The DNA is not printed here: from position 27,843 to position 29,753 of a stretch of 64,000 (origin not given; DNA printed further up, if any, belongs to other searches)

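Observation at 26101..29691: Stand-alone miniature type V-like CRISPR locus: 536-aa TnpB/Cas12-family nuclease plus a 5-repeat array on an AT-rich islet, with no adaptation genes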

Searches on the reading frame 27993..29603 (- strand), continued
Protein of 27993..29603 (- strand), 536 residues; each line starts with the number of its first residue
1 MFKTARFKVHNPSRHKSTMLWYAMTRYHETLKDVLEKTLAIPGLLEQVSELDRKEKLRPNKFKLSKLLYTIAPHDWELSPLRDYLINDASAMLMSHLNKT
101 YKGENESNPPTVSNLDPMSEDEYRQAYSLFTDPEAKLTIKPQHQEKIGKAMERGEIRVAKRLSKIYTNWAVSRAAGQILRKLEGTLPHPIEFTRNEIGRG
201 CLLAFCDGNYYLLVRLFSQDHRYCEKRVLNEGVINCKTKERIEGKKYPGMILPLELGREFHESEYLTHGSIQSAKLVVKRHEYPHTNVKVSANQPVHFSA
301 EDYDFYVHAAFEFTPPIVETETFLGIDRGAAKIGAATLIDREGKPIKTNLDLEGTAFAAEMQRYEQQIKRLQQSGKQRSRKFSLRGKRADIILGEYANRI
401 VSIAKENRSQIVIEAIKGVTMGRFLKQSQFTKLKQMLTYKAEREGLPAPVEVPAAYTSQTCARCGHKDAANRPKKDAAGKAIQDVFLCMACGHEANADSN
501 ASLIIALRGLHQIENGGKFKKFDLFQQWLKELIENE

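Call 51: fold_search(model_id=the predicted structure, library=pdb)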
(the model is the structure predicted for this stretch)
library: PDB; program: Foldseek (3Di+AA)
matches with E <= 10: 626; with E <= 0.001: 102
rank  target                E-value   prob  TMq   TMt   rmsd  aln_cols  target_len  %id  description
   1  8xyc_A                1.2e-16  1.00  0.46  0.35  14.7       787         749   14  Ternary structure of dVemCas12e-sgRNA-dsDNA (released 2024-10-23)
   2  7wb0_A                1.6e-15  1.00  0.48  0.35  13.6       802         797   14  PlmCasX-sgRNAv1-dsDNA ternary complex at nts loading state with flexible H2 domain (released 2022-03-16)
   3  8j3r_A                3.0e-15  1.00  0.38  0.47  15.4       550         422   16  Cryo-EM structure of the AsCas12f-HKRA-sgRNAS3-5v7-target DNA (released 2023-09-27)
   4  8j12_A                3.6e-15  1.00  0.36  0.44  15.2       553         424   16  Cryo-EM structure of the AsCas12f-sgRNA-target DNA ternary complex (released 2023-09-27)
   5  8dzj_A                4.0e-15  1.00  0.38  0.48  15.2       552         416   17  Cryo-EM structure of Acidibacillus sulfuroxidans Cas12f in complex with sgRNA and target DNA (released 2023-07-12)
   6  8j1j_A                8.2e-15  1.00  0.37  0.45  15.5       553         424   17  Cryo-EM structure of the AsCas12f-YHAM-sgRNAS3-5v7-target DNA (released 2023-09-27)
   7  9nzs_A                1.4e-14  1.00  0.39  0.48  11.3       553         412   15  Cryo-EM structure of OsCas12f-gRNA-DNA ternary complex. State III (released 2026-04-08)
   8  8j3r_B                2.1e-14  1.00  0.26  0.34  19.6       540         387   16  Cryo-EM structure of the AsCas12f-HKRA-sgRNAS3-5v7-target DNA (released 2023-09-27)
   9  7way_A                2.6e-14  1.00  0.33  0.21  23.9       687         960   14  PlmCasX-sgRNAv1-dsDNA ternary complex at nts loading state (released 2022-03-16)
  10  7wju_A                3.1e-14  1.00  0.36  0.46  16.1       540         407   15  Cryo-EM structure of the AsCas12f1-sgRNAv1-dsDNA ternary complex (released 2023-01-18)
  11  8hr5_A                1.6e-13  1.00  0.33  0.37  21.9       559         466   16  Cryo-EM structure of the CnCas12f1-sgRNA-DNA complex (released 2023-09-06)
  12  8j12_B                1.7e-13  1.00  0.29  0.39  18.4       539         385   16  Cryo-EM structure of the AsCas12f-sgRNA-target DNA ternary complex (released 2023-09-27)
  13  9nzq_A                3.9e-13  1.00  0.40  0.48  11.3       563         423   14  Cryo-EM structure of OsCas12f-gRNA-DNA ternary complex. State II (released 2026-04-08)
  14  9i8y_A                5.1e-13  1.00  0.38  0.47  11.6       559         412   15  SpCas12Cas12f1 in complex with sgRNA and cognate DNA (released 2025-07-23)
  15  7waz_A                8.9e-13  1.00  0.38  0.23  23.1       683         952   14  PlmCasX-sgRNAv1-dsDNA ternary complex at ts loading state (released 2022-03-16)
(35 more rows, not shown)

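Call 52: find_related_loci(query=A1, collection=viral_contigs, flank=6000)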
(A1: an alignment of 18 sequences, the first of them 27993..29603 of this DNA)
Query A1 (536 aa) in viral_contigs; peptide patterns used: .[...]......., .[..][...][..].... (x = any residue, [..] = any of these).
80 stretches matched a pattern, but none encodes a relative of the query by tblastn (E <= 1e-3).

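Call 67: find_homologous_proteins(query=P0140, max_evalue=1e-10)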
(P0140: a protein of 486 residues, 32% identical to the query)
Query P0140 (486 aa): 3 proteins with E <= 1e-10 among 8000 candidates.
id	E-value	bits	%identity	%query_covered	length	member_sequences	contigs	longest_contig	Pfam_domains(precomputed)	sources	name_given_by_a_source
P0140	0.0e+0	1099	100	100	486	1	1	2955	PF07282.19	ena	-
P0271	6.4e-34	136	37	43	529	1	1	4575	PF18516.8,PF07282.19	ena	-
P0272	2.7e-24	104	26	99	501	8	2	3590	PF07282.19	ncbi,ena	-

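Call 68: find_encoding_contigs(protein=P0140, flank=5000, max_places=2)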
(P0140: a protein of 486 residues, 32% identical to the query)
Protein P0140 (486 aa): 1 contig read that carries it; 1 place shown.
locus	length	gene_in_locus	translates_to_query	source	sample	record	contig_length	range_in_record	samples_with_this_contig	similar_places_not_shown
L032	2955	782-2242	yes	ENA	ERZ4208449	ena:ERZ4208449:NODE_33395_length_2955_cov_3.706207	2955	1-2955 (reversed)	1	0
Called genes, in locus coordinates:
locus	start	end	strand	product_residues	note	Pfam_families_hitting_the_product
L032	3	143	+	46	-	?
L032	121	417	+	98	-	-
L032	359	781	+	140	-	-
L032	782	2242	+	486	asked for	PF07282:Cas12f1-like_TNB (faint)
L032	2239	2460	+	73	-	-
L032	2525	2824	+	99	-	-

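Call 69: find_encoding_contigs(protein=P0272, flank=5000, max_places=2)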
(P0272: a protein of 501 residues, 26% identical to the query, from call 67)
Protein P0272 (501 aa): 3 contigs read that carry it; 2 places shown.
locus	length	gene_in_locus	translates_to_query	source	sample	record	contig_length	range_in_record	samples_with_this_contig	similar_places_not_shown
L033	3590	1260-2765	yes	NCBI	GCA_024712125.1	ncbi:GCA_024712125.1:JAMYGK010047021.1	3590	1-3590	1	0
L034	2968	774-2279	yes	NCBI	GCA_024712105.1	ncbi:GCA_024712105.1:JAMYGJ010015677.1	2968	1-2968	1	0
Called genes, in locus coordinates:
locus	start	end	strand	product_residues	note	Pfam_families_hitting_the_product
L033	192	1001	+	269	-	PF02493:MORN (weak)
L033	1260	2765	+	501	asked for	PF07282:Cas12f1-like_TNB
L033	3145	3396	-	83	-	PF00589:Phage_integrase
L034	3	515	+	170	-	?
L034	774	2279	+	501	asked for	PF07282:Cas12f1-like_TNB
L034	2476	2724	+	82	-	-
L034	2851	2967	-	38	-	?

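Call 70: find_encoding_contigs(protein=P0271, flank=5000, max_places=2)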
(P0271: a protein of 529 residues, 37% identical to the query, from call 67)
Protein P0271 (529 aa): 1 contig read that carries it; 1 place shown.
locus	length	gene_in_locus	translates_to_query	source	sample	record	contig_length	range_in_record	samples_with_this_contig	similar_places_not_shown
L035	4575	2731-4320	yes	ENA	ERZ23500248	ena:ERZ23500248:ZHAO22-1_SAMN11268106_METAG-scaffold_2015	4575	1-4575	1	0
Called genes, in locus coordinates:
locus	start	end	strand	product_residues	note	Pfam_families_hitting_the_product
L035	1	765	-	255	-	?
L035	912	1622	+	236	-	PF14518:Haem_oxygenas_2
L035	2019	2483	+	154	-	PF04828:GFA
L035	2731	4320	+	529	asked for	PF18516:RuvC_1 (weak), PF07282:Cas12f1-like_TNB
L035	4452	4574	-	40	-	?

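Call 76: search_dna_similar(collection=plasmids, mode=protein, query=window:27993-29603:-, max_evalue=1e-10, max_rows=15)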
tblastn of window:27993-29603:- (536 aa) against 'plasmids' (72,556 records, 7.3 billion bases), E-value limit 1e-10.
Records with a match: 190; places in all: 202; records where one place covers at least 80% of the query: 1.
Best place of each record, by identity: <60% 190.
By first word of the organism name: Salmonella 141; Escherichia 14; Streptomyces 4; Haladaptatus 4; Halorubrum 3; Natrinema 3; Natronorubrum 2; Haloferax 2; Proteus 2; Pseudoalteromonas 1; and 14 more.
By predicted mobility (MOB-suite, as given by PLSDB): conjugative 145; non-mobilizable 30; mobilizable 15.
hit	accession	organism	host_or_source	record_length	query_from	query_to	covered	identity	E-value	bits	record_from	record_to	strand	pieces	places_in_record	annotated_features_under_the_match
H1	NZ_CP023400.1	Pseudoalteromonas spongiae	surface seawater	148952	1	506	94%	25.4%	6e-23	110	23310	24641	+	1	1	RNA-guided endonuclease TnpB family protein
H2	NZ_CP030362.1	Salinibacter ruber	-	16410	252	518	50%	28.1%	4e-19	99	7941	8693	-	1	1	zinc ribbon domain-containing protein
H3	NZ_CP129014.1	Bacillus carboniphilus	-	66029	268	513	46%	29.6%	9e-17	92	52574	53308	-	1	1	RNA-guided endonuclease TnpB family protein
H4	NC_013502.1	Rhodothermus marinus DSM 4252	-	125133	259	509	47%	28.1%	1e-11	76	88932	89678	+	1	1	RNA-guided endonuclease TnpB family protein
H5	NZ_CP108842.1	Streptomyces chartreusis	-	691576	302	518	40%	32.3%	2e-13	81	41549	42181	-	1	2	none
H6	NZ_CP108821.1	Streptomyces chartreusis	-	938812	302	518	40%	32.3%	2e-13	81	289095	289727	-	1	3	none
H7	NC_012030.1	Halorubrum lacusprofundi ATCC 49239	-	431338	279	518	45%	27.9%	2e-13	81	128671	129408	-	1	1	RNA-guided endonuclease TnpB family protein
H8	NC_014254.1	Methanohalobium evestigatum Z-7303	-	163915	301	515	40%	31.2%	1e-11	76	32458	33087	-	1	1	RNA-guided endonuclease TnpB family protein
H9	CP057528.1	Escherichia coli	culture,Pooled sheep faecal samples ...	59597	275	534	49%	25.6%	1e-11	76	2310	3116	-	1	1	none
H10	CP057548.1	Escherichia coli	culture,Pooled sheep faecal samples ...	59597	275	534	49%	25.6%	1e-11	76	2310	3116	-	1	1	none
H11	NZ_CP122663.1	Escherichia coli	Sus scrofa,feces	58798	275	534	49%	25.6%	1e-11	76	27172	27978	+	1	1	RNA-guided endonuclease TnpB family protein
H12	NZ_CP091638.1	Salmonella enterica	Homo sapiens,feces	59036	275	534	49%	25.6%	1e-11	76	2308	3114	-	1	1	RNA-guided endonuclease TnpB family protein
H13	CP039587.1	Salmonella enterica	Homo sapiens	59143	275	534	49%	25.6%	1e-11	76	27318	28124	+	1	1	transposase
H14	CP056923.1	Escherichia coli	culture,Pooled sheep faecal samples ...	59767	275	534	49%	25.6%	1e-11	76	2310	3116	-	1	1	tnpB: IS200/IS605 family element transposase accessory protein TnpB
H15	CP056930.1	Escherichia coli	culture,Pooled sheep faecal samples ...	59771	275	534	49%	25.6%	1e-11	76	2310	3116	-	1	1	tnpB: IS200/IS605 family element transposase accessory protein TnpB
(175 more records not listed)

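Call 77: get_annotated_region(hit=H1, flank=4000)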
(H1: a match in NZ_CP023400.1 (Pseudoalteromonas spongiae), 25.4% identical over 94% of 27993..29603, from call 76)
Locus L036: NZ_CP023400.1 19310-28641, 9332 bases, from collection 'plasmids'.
description: Pseudoalteromonas spongiae strain SAO4-4 plasmid pl, complete sequence
organism: Pseudoalteromonas spongiae (NCBI taxid 298657)
taxonomy: Bacteria; Pseudomonadota; Gammaproteobacteria; Alteromonadales; Pseudoalteromonadaceae; Pseudoalteromonas; Pseudoalteromonas spongiae
host: -; source: surface seawater; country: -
typing (MOB-suite, as given by PLSDB): non-mobilizable
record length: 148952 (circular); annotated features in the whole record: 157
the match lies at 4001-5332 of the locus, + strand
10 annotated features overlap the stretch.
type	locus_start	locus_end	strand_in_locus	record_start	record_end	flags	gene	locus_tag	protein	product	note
CDS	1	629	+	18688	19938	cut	-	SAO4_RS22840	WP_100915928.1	competence protein CoiA family protein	-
CDS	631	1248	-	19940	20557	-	-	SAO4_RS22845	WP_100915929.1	hypothetical protein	-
CDS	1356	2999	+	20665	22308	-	-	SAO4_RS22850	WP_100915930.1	DUF4942 domain-containing protein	-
CDS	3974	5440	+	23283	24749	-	-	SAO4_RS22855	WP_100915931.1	RNA-guided endonuclease TnpB family protein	-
CDS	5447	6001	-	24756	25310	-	-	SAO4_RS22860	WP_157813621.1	hypothetical protein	-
CDS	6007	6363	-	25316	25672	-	-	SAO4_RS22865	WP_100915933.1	hypothetical protein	-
CDS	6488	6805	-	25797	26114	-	-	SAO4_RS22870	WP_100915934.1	hypothetical protein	-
CDS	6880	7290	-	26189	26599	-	-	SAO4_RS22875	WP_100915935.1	hypothetical protein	-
CDS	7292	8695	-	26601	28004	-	-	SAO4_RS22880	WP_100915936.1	TraB/VirB10 family protein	-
CDS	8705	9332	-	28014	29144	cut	-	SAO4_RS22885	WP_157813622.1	type-F conjugative transfer system secretin TraK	-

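Call 87: find_homologous_proteins(query=P0139, max_evalue=1e-20)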
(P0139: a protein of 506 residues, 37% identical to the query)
Query P0139 (506 aa): 16 proteins with E <= 1e-20 among 8000 candidates.
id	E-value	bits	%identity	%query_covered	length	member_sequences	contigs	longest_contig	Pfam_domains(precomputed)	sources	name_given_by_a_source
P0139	0.0e+0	1136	100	100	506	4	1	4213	PF07282.19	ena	-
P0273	1.1e-273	926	83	98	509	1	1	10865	PF07282.19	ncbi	-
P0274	1.9e-271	919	82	98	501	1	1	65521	PF07282.19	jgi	jgi:putative transposase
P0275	1.7e-243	827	81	89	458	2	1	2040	PF07282.19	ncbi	-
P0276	1.3e-242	824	76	94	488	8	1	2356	PF07282.19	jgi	-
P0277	2.0e-242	823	74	98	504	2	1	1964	PF01385.26,PF07282.19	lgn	-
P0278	2.5e-235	800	70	98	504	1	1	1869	PF07282.19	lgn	-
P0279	9.3e-216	735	65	98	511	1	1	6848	PF07282.19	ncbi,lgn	-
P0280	4.2e-161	555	51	99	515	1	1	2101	PF07282.19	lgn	-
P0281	1.9e-153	530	48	98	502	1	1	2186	PF18516.8,PF07282.19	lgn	-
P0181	1.9e-126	441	46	93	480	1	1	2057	PF01385.26,PF07282.19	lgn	-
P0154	1.0e-110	389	46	81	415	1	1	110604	PF07282.19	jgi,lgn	-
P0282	4.4e-84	301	38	96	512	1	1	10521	PF07282.19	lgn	-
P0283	1.5e-64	237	30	94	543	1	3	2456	PF07282.19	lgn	-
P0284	1.5e-27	115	29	99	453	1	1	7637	PF18516.8,PF07282.19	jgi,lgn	jgi:IS605 OrfB family transposase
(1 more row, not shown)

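Call 88: find_encoding_contigs(protein=P0274, flank=8000, max_places=2)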
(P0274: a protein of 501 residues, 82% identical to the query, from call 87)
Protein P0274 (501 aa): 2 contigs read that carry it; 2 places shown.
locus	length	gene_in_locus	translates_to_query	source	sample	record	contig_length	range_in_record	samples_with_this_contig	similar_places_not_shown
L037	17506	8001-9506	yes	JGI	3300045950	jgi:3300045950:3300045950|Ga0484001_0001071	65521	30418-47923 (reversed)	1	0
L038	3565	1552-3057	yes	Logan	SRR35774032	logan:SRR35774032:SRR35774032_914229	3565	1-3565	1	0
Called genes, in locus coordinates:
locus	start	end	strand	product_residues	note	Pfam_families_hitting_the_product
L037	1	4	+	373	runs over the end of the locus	-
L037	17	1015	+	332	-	PF01905:DevR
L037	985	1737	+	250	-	PF09704:Cas_Cas5d (weak)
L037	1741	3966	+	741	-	PF00270:DEAD, PF00271:Helicase_C (weak), PF22590:Cas3-like_C_2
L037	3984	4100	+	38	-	-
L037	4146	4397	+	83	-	PF04014:MazE_antitoxin (weak)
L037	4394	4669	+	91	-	-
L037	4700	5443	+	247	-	PF03695:UPF0149, PF02810:SEC-C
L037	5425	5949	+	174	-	PF01930:Cas_Cas4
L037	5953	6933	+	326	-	PF01867:Cas_Cas1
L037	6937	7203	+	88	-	PF09827:CRISPR_Cas2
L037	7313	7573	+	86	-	PF02604:PhdYeFM_antitox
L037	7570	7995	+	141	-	PF01850:PIN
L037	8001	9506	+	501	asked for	PF07282:Cas12f1-like_TNB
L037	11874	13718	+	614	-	PF18812:PBECR3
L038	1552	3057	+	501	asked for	PF07282:Cas12f1-like_TNB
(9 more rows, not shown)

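Call 89: find_encoding_contigs(protein=P0273, flank=8000, max_places=2)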
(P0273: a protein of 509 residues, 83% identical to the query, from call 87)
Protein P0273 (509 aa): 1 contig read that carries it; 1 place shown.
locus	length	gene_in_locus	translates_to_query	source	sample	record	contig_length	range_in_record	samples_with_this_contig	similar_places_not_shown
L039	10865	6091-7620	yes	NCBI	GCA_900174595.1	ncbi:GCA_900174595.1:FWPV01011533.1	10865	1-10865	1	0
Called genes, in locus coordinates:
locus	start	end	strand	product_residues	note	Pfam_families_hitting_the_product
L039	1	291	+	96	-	?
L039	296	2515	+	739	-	PF18019:Cas3_HD (weak), PF00270:DEAD, PF00271:Helicase_C (weak), PF22590:Cas3-like_C_2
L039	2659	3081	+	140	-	PF01909:NTP_transf_2, PF18765:Polbeta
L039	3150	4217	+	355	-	PF02732:ERCC4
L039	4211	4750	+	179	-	PF01930:Cas_Cas4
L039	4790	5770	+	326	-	PF01867:Cas_Cas1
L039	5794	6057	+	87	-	PF09827:CRISPR_Cas2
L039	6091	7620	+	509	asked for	PF07282:Cas12f1-like_TNB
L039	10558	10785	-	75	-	-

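Call 90: find_encoding_contigs(protein=P0282, flank=8000, max_places=2)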
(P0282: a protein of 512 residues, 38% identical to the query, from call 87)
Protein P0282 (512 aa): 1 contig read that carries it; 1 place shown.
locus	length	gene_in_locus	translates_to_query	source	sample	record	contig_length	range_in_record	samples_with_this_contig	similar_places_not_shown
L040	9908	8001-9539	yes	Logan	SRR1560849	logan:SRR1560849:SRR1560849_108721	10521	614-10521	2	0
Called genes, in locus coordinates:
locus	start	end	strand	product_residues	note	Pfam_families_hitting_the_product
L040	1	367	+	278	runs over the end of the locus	PF00149:Metallophos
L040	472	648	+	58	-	PF12728:HTH_17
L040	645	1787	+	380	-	PF05265:DUF723 (faint)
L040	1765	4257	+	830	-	PF01612:DNA_pol_A_exo1, PF00476:DNA_pol_A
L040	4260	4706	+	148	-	-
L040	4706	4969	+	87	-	-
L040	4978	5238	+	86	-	-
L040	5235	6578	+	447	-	PF01068:DNA_ligase_A_M, PF04679:DNA_ligase_A_C (faint), PF14743:DNA_ligase_OB_2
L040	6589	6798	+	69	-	-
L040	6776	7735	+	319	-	PF02739:5_3_exonuc_N, PF01367:5_3_exonuc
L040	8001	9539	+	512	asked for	PF07282:Cas12f1-like_TNB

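Call 94: find_encoding_contigs(protein=P0154, flank=8000, max_places=1)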
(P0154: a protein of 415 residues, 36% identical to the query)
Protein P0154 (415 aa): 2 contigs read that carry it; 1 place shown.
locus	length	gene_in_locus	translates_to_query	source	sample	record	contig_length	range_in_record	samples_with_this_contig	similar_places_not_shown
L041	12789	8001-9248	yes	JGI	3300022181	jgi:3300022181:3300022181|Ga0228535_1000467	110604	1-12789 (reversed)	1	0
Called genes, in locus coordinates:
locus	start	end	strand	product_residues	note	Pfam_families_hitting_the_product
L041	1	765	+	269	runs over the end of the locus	-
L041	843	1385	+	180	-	-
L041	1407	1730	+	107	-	-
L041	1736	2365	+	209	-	-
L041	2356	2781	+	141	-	-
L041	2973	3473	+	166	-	-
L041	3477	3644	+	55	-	-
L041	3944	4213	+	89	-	-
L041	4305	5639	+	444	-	PF14239:RRXRR, PF01844:HNH, PF13395:HNH_4, PF14279:HNH_5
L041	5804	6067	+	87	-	-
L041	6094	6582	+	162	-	-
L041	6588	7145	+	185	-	-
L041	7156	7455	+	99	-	-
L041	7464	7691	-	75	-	-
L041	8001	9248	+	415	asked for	PF07282:Cas12f1-like_TNB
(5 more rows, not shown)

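Call 95: find_encoding_contigs(protein=P0284, flank=5000, max_places=1)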
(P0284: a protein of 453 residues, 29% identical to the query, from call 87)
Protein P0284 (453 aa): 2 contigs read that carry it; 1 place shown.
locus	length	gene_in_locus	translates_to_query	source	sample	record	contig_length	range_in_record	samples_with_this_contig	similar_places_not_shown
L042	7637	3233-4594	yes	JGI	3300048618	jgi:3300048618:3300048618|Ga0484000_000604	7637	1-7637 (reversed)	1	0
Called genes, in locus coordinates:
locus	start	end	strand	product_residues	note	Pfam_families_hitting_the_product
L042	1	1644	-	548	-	?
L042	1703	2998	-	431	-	PF03600:CitMHS (faint)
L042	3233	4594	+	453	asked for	PF18516:RuvC_1 (weak), PF07282:Cas12f1-like_TNB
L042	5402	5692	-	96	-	PF02597:ThiS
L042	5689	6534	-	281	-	PF00899:ThiF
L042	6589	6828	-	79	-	PF09383:NIL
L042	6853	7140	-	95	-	PF02597:ThiS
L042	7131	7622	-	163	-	PF01398:JAB (weak), PF14464:Prok-JAB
